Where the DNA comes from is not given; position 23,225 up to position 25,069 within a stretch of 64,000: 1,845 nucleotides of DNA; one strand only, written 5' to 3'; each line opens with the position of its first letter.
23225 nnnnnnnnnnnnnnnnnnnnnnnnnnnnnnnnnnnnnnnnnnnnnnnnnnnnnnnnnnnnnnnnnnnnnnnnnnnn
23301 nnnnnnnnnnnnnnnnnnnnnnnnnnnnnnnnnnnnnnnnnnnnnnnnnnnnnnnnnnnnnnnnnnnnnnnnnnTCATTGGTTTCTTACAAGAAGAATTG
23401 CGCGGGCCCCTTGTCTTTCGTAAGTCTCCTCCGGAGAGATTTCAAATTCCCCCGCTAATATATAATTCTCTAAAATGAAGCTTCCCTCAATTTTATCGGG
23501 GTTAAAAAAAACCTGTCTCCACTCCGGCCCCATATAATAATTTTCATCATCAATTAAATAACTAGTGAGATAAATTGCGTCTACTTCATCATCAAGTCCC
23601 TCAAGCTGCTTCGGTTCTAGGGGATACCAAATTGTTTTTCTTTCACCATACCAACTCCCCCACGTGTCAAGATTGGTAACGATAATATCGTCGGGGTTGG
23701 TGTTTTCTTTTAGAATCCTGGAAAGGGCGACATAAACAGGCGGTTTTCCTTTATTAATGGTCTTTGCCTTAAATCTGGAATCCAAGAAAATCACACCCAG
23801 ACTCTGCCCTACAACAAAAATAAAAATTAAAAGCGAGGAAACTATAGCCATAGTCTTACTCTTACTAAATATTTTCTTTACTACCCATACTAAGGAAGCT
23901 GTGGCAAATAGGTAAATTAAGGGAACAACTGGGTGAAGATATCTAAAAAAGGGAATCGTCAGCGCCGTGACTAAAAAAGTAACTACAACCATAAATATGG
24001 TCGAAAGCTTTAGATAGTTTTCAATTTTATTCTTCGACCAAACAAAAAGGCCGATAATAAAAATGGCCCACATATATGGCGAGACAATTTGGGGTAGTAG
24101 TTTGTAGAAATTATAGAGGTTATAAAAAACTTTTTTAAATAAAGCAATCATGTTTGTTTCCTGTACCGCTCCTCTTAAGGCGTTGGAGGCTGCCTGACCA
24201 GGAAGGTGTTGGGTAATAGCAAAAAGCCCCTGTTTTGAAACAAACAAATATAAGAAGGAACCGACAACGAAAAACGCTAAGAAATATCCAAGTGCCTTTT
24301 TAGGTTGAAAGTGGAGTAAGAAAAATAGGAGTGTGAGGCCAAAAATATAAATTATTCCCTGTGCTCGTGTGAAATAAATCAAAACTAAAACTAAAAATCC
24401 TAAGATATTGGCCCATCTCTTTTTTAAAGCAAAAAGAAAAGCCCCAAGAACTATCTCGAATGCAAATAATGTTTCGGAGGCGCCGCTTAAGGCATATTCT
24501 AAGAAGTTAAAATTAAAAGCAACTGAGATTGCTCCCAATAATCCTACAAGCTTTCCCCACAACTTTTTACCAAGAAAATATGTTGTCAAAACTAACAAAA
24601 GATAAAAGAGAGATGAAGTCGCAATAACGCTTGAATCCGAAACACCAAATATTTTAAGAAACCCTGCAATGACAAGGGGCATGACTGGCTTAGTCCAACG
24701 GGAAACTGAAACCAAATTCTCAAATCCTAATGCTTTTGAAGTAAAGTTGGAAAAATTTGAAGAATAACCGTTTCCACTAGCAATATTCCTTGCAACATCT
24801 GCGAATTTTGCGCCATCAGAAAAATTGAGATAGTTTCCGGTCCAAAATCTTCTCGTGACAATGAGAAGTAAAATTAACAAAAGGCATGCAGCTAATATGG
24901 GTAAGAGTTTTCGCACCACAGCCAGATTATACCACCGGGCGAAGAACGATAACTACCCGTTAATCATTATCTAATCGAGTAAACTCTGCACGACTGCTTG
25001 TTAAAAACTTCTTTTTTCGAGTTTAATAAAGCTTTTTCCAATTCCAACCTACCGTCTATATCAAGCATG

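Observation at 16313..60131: Recurrent -10-like hexamers 6-7 nt upstream of start codons at the few operon breaks: possible leaderless internal promoters sharing a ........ core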

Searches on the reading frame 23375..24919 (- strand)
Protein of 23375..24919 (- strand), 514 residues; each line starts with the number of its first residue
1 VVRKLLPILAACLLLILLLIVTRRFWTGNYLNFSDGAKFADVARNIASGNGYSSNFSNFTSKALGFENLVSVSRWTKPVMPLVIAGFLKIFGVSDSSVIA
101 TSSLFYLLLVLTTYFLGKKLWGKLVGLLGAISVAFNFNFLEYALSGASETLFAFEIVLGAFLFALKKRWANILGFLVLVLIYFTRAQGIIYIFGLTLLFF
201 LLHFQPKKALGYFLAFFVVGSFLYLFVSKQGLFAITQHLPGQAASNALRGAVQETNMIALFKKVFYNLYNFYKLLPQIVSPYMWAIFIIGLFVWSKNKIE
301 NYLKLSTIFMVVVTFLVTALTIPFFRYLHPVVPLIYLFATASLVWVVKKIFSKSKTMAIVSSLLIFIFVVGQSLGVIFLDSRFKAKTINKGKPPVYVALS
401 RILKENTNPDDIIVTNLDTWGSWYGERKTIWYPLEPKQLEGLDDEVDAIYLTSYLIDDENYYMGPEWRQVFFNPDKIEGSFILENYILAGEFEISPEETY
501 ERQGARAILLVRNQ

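Call 14: find_homologous_proteins(query=window:23375-24919:-, max_evalue=1e-10)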
Query window:23375-24919:- (514 aa): 515 proteins with E <= 1e-10 among 8000 candidates; the best 120 are listed.
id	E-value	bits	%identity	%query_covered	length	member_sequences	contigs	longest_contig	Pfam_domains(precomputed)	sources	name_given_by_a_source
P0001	0.0e+0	1123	100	100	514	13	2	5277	PF13231.13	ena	-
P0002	1.8e-225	768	67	100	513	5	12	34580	PF13231.13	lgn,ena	-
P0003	8.3e-225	766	72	94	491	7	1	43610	-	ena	-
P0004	6.0e-221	753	67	96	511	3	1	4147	PF13231.13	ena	-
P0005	5.8e-215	733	66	96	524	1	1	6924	PF13231.13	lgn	-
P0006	1.6e-214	732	68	94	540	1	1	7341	-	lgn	-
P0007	4.4e-214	730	67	94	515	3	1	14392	PF13231.13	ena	-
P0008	4.9e-213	727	62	100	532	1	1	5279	PF13231.13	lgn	-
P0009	7.5e-212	723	66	94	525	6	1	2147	PF13231.13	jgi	-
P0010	1.2e-207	709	62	98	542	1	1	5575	PF13231.13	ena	-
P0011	2.6e-205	701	63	100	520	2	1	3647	PF13231.13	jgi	-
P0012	4.1e-202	691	62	96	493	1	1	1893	PF13231.13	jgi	jgi:4-amino-4-deoxy-L-arabinose transferase-like glycosyltransferase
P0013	1.6e-196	672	60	98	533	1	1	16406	PF13231.13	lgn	-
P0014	1.3e-192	659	62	95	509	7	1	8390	PF13231.13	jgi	-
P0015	5.2e-190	651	58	98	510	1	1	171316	PF13231.13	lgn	-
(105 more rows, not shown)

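Call 16: find_related_loci(query=A1, collection=metagenome_contigs, flank=10000)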
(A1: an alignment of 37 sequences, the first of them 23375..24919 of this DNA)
Query A1 (514 aa) in metagenome_contigs; peptide patterns used: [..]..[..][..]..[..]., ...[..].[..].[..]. (x = any residue, [..] = any of these).
311 stretches matched a pattern; 164 encode a relative of the query (tblastn E <= 1e-3); the best 80 are kept; 80 distinct loci.
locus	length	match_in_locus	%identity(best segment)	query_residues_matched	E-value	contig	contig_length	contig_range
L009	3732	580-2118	90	1-514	0e+0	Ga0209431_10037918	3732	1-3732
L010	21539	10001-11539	67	2-513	0e+0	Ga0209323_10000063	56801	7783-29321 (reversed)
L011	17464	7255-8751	65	30-514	0e+0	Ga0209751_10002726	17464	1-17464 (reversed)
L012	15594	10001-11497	65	30-514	0e+0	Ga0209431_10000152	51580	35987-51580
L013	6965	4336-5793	72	30-514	0e+0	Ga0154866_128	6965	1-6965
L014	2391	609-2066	66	30-513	0e+0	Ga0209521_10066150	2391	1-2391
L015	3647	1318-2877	63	1-513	0e+0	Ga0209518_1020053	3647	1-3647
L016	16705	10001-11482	66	30-514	0e+0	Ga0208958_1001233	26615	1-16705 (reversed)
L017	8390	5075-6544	62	24-513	0e+0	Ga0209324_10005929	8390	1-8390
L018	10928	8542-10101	56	5-513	0e+0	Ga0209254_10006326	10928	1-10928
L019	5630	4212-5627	60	29-495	0e+0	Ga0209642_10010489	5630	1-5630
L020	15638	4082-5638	56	29-514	0e+0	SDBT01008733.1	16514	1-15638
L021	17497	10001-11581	55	4-513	0e+0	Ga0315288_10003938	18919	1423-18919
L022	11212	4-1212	68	113-513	0e+0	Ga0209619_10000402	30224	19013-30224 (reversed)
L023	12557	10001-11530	57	27-514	1e-179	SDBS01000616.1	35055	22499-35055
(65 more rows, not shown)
